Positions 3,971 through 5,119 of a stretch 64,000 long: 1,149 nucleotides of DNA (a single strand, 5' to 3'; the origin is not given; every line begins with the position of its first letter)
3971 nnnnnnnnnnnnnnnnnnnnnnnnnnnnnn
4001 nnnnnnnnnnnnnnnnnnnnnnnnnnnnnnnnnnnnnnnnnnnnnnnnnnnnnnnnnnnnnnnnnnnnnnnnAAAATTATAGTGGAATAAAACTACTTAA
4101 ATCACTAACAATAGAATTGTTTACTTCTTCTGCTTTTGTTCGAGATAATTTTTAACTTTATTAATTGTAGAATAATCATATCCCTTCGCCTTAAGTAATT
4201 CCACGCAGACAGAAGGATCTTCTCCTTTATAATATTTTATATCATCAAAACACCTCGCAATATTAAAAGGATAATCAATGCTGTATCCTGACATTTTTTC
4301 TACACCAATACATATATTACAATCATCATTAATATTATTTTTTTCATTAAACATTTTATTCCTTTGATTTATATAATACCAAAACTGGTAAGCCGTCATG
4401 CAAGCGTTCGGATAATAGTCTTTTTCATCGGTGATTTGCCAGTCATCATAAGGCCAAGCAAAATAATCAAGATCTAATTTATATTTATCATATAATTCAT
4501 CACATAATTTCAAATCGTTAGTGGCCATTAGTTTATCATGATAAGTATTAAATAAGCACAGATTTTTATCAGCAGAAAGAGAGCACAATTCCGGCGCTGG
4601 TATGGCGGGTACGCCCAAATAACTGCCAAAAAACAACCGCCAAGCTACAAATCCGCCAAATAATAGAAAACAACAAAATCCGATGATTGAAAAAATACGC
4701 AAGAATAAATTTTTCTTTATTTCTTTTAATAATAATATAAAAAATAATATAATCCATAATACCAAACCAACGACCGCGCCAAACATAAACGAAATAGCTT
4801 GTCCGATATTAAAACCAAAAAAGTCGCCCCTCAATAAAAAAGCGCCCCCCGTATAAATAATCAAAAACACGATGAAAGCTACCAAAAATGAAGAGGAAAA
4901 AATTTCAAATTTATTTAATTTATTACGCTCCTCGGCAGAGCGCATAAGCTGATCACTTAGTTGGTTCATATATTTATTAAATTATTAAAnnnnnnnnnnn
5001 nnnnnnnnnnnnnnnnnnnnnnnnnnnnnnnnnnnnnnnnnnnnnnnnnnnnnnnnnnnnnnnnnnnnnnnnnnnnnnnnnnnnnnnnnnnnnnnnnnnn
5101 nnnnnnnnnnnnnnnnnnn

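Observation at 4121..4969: Very AT-rich gene for a Cys-rich membrane protein wedged between porA and porB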

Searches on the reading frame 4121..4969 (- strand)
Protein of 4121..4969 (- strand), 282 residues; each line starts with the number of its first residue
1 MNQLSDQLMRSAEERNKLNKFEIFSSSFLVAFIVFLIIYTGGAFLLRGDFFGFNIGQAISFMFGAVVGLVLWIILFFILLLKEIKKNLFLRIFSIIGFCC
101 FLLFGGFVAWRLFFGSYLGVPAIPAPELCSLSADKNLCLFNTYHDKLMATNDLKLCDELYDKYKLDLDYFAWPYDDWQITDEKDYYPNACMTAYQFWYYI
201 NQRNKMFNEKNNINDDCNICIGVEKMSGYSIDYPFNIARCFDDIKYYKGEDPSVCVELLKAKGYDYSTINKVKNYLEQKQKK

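Call 5: search_protein_families(library=pfam, proteins=[window:4121-4969:-], max_evalue=0.01)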
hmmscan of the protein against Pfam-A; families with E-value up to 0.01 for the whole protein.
window:4121-4969:- (282 aa): 0 families

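Call 8: find_homologous_proteins(query=window:4121-4969:-, max_evalue=0.01)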
Query window:4121-4969:- (282 aa): 1 proteins with E <= 0.01 among 925 candidates.
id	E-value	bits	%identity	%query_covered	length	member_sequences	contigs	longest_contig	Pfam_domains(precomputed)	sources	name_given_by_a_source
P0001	2.0e-190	650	100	100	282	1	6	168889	-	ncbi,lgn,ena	ncbi:MAG: Yip1 family protein [Patescibacteria group bacterium]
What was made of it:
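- Tried and rejected: The word-index homolog search with the single protein returned only the protein itself (call 8).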

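Call 9: search_protein_families(library=ncbifam, proteins=[window:4121-4969:-], max_evalue=0.01)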
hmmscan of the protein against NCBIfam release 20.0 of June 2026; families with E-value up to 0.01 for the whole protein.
window:4121-4969:- (282 aa): 1 family
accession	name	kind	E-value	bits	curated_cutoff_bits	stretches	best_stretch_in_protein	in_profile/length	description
NF041647.1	ABC_perm_CPBP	equivalog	0.0055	15.5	435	1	9-117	409-513/636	ABC transporter permease subunit/CPBP intramembrane protease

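Call 11: find_encoding_contigs(protein=window:4121-4969:-, flank=10000, max_places=10)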
Protein window:4121-4969:- (282 aa): 9 contigs read that carry it; 3 places shown.
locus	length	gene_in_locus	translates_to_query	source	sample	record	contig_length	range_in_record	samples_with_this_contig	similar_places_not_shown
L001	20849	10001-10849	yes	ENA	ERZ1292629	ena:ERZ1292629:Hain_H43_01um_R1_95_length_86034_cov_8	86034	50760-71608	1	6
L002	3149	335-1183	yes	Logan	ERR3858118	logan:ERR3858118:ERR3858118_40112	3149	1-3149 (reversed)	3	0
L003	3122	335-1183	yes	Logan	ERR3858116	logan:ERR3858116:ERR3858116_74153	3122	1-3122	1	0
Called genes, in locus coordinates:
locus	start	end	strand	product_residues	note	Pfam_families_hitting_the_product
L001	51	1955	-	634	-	PF00753:Lactamase_B, PF12706:Lactamase_B_2 (weak), PF22505:RNase_J_b_CASP, PF17770:RNase_J_C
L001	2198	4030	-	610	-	PF00496:SBP_bac_5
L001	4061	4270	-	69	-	PF03840:SecG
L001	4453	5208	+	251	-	PF13462:Thioredoxin_4, PF01323:DSBA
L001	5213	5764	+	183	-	PF01558:POR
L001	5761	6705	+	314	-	-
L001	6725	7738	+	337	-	-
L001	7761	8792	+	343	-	-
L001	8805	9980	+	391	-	PF01855:POR_N, PF17147:PFOR_II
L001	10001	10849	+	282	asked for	-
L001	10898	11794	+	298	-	PF02775:TPP_enzyme_C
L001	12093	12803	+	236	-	-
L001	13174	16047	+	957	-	PF02463:SMC_N (faint), PF03193:RsgA_GTPase (faint), PF13175:AAA_15 (faint), PF13191:AAA_16 (faint), PF13304:AAA_21 (faint), PF17760:UvrA_inter, PF17755:UvrA_DNA-bind, PF00005:ABC_tran (weak), +3 more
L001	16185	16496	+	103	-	-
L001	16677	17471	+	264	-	-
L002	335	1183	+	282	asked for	-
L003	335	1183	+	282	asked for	-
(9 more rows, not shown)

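Call 19: search_protein_representatives(protein=window:4121-4969:-)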
Query: 282 residues. Proteins with E-value up to 0.001 (for the whole library): 3; up to 1e-10: 2; up to 1e-30: 1. The best 3 are listed.
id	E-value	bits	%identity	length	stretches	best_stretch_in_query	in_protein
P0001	6.4e-191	649.7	100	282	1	1-282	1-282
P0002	1.2e-25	107.2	32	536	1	5-265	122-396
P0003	9.7e-05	38.6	28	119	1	1-116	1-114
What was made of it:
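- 4121..4969 (-): ORF282 coding sequence (282 aa; NCBI MEK7653191.1), an orphan membrane protein. Homologs are P0002 at E 1e-25 and P0003 at E 1e-4, in an exhaustive phmmer search of 1.84e9 proteins (call 19).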

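Call 23: find_encoding_contigs(protein=P0002, flank=10000, max_places=6)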
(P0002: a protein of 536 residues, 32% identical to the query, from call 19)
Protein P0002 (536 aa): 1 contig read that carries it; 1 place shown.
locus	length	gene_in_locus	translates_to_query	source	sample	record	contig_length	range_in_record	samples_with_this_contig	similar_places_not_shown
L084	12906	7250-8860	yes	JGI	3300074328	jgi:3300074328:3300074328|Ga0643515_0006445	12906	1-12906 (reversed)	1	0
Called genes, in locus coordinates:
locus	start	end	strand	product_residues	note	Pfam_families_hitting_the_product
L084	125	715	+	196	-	PF03104:DNA_pol_B_exo1, PF00929:RNase_T, PF13482:RNase_H_2 (weak)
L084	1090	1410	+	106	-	PF18898:DUF5654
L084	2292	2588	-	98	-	-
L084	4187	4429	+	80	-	-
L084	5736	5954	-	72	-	-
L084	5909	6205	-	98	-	-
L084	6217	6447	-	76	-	-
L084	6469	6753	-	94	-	-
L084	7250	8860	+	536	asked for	-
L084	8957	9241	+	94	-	-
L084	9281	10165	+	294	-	PF10646:Germane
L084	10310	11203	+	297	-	PF00892:EamA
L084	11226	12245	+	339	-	PF02449:Glyco_hydro_42 (faint)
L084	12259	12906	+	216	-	?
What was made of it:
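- On POR (PorGDAB) subunit or obligate accessory protein: One homolog lies outside any por locus (call 23).
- P0002 is in a non-por locus (call 23).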

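Call 26: search_protein_families(library=pfam, proteins=[window:4121-4969:-, P0002, P0003], max_evalue=5)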
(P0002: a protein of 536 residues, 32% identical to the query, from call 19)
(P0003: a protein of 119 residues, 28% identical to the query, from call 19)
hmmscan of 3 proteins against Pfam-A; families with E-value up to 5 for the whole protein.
window:4121-4969:- (282 aa): 2 families
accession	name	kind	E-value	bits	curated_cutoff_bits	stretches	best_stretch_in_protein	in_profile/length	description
PF07850.20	Renin_r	-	1.8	9.1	27.8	0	53-85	22-54/79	Renin receptor-like transmembrane spanning segment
PF12698.13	ABC2_membrane_3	-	4.5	6.7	31.6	0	18-108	201-287/347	ABC-2 family transporter protein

P0002 (536 aa): 1 family
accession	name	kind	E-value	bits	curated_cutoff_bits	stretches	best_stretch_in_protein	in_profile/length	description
PF06210.16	DUF1003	-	0.42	11.3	27.4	1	94-121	37-64/103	Protein of unknown function (DUF1003)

P0003 (119 aa): 14 families
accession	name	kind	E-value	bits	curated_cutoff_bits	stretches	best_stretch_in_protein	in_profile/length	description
PF25592.1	DUF7937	-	0.00026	20.4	31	1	25-109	142-222/402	Domain of unknown function (DUF7937)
PF06570.16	DUF1129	-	0.00075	19.6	29.1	1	3-111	61-169/207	Protein of unknown function (DUF1129)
PF04893.22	Yip1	-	0.0032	17.8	28.6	1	25-110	24-123/173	Yip1 domain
PF19149.5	DUF5831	-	0.13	13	25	1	12-42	33-61/72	Family of unknown function (DUF5831)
PF06127.16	Mpo1-like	-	0.14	12.7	24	1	79-109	11-41/95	2-hydroxy-palmitic acid dioxygenase Mpo1-like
PF13273.12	DUF4064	-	0.17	12.6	32.1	1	31-107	17-101/102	Protein of unknown function (DUF4064)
PF19529.4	DUF6057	-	0.25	10.6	29.8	1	27-110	123-207/569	Family of unknown function (DUF6057)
PF20185.3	DUF6548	-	0.33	11.2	27.3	1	5-40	127-162/164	Family of unknown function (DUF6548)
PF20990.2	DUF2207_C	-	0.69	10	33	0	7-84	117-164/247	Predicted membrane protein (DUF2207) C-terminal domain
PF03699.18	UPF0182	-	0.93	7.9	27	1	20-108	196-282/770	Uncharacterised protein family (UPF0182)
PF09843.14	DUF2070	-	1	8.1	30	1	28-106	78-149/561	Predicted membrane protein (DUF2070)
PF12679.13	ABC2_membrane_2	-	1.4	8.5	27.2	1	20-113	116-207/283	ABC-2 family transporter protein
PF11846.14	Wzy_C_2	-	2.7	8.4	28.5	0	70-112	25-70/191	Virulence factor membrane-bound polymerase, C-terminal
PF01529.25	DHHC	-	3.2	8.3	28.7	0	57-113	54-110/133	DHHC palmitoyltransferase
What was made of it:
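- On Yip1 family (PF04893), the NCBI label: No hit for ORF282 in Pfam at E<=5 (call 26) or in NCBIfam at E<=0.01 (call 9). Only P0003 has a sub-threshold hit of 17.8 bits, against a cut-off of 28.6 (call 26).
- Closest known: Yip1 domain family. Same: The homolog P0003 has a sub-threshold Yip1 match (E 0.0032, 17.8 bits, against a cut-off of 28.6; call 26).
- Closest known: Yip1 domain family. Different: ORF282 itself has no Yip1 hit in Pfam at E<=5 or in NCBIfam at E<=0.01 (calls 9, 26).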

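Call 28: find_homologous_proteins(query=A1, max_evalue=0.01)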
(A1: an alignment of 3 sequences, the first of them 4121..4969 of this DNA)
Query A1 (3 sequences) (282 aa, profile of the alignment): 3 proteins with E <= 0.01 among 8000 candidates.
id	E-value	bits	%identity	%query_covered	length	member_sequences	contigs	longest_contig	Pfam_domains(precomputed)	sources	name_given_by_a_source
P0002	5.3e-235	798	30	93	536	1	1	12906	-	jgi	jgi:hypothetical protein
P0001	7.9e-142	491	100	100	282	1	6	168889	-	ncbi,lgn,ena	ncbi:MAG: Yip1 family protein [Patescibacteria group bacterium]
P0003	7.8e-39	152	28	41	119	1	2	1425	-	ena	-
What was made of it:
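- Tried and rejected: The search with the 3-sequence profile returned no new member (call 28).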

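Call 35: predict_structure(alignment_id=A1)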
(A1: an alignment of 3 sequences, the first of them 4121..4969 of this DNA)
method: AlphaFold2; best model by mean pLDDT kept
length: 282 residues; sequences in the alignment: 3
mean_pLDDT: 55.2   pTM: 0.33
mean pLDDT of the five models: 55.2, 53.1, 50.8, 47.9, 46.5
residues with pLDDT >= 90: 0; 70-90: 45; 50-70: 136; < 50: 101
segments of 3 or more residues with pLDDT < 50: 41-57, 114-141, 146-148, 150-153, 159-191, 225-234
pLDDT, mean of each block of 10 residues (from residue 1): 58 54 57 62 41 47 64 67 59 67 63 41 37 42 49 48 37 33 39 51 55 74 49 55 69 79 75 72 57
secondary structure, 60 per line:
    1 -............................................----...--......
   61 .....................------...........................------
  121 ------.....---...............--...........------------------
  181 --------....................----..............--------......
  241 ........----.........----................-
elements in order: H2-45 H55-81 H88-114 H127-131 H135-149 H152-162 H189-208 H213-226 H235-248 H253-261 H266-281
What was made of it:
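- Tried and rejected: AlphaFold2 on the full protein with a 3-sequence alignment gave pLDDT 55 (call 35).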

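Call 36: find_related_loci(query=A1, collection=viral_contigs, flank=8000)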
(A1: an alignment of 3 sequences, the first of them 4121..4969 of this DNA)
Query A1 (282 aa) in viral_contigs; peptide patterns used: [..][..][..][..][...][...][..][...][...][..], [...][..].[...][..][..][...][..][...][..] (x = any residue, [..] = any of these).
237 stretches matched a pattern, but none encodes a relative of the query by tblastn (E <= 1e-3).

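Call 37: find_related_loci(query=A1, collection=metagenome_contigs, flank=8000)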
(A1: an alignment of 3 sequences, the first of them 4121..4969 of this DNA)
Query A1 (282 aa) in metagenome_contigs; peptide patterns used: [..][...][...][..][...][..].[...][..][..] (x = any residue, [..] = any of these).
599 stretches matched a pattern, but none encodes a relative of the query by tblastn (E <= 1e-3).

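Call 41: search_protein_families(library=phrogs, proteins=[window:4121-4969:-, P0002], max_evalue=0.1)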
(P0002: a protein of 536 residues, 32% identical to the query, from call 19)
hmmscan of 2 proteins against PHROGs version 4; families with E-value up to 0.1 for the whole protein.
window:4121-4969:- (282 aa): 0 families

P0002 (536 aa): 0 families

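Call 42: search_protein_families(library=padloc, proteins=[window:4121-4969:-, P0002], max_evalue=0.1)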
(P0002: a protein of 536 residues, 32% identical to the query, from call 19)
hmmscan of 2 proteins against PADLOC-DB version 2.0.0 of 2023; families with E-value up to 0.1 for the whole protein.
window:4121-4969:- (282 aa): 0 families

P0002 (536 aa): 0 families

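Call 68: list_cluster_members(proteins=[P0001, P0002, P0003])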
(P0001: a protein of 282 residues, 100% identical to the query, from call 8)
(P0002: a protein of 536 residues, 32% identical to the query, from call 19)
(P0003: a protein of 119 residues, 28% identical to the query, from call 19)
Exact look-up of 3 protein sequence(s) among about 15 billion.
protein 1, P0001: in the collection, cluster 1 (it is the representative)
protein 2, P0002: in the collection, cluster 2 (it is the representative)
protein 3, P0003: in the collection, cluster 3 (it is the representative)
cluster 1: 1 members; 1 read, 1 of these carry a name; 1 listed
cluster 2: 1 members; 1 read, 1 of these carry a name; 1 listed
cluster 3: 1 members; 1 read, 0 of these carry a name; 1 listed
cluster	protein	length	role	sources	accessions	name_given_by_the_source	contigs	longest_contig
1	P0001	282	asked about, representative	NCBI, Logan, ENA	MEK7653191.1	MAG: Yip1 family protein [Patescibacteria group bacterium]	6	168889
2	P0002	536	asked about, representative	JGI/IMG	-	hypothetical protein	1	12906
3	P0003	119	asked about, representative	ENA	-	-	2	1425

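Call 69: find_encoding_contigs(protein=P0003, flank=3000, max_places=4)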
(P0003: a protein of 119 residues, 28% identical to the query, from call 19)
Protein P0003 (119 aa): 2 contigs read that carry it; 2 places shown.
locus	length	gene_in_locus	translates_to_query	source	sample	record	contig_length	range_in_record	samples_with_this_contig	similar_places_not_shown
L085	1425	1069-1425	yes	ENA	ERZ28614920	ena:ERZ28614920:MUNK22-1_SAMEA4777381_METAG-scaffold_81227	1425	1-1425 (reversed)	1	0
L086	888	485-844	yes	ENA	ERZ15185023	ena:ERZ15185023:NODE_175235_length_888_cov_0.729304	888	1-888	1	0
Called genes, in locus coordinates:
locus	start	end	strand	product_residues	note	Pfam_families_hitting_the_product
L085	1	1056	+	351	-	?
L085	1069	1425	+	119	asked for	?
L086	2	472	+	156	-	?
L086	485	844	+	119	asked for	-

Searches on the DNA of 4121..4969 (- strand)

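Call 61: search_rna_families(source=L084, threshold=gathering)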
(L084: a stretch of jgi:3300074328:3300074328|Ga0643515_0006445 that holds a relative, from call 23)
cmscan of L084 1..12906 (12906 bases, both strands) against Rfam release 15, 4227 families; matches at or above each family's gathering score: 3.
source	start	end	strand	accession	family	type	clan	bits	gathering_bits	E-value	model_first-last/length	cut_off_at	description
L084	2004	5575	+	RF02541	LSU_rRNA_bacteria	Gene; rRNA;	CL00112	2474.7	50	0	1-2925/2925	no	Bacterial large subunit ribosomal RNA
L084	5675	5781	+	RF00001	5S_rRNA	Gene; rRNA;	CL00113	82.4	38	1.1e-16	1-120/120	no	5S ribosomal RNA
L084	6883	6954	+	RF00005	tRNA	Gene; tRNA;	CL00001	57.4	29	1.8e-10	1-71/71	no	tRNA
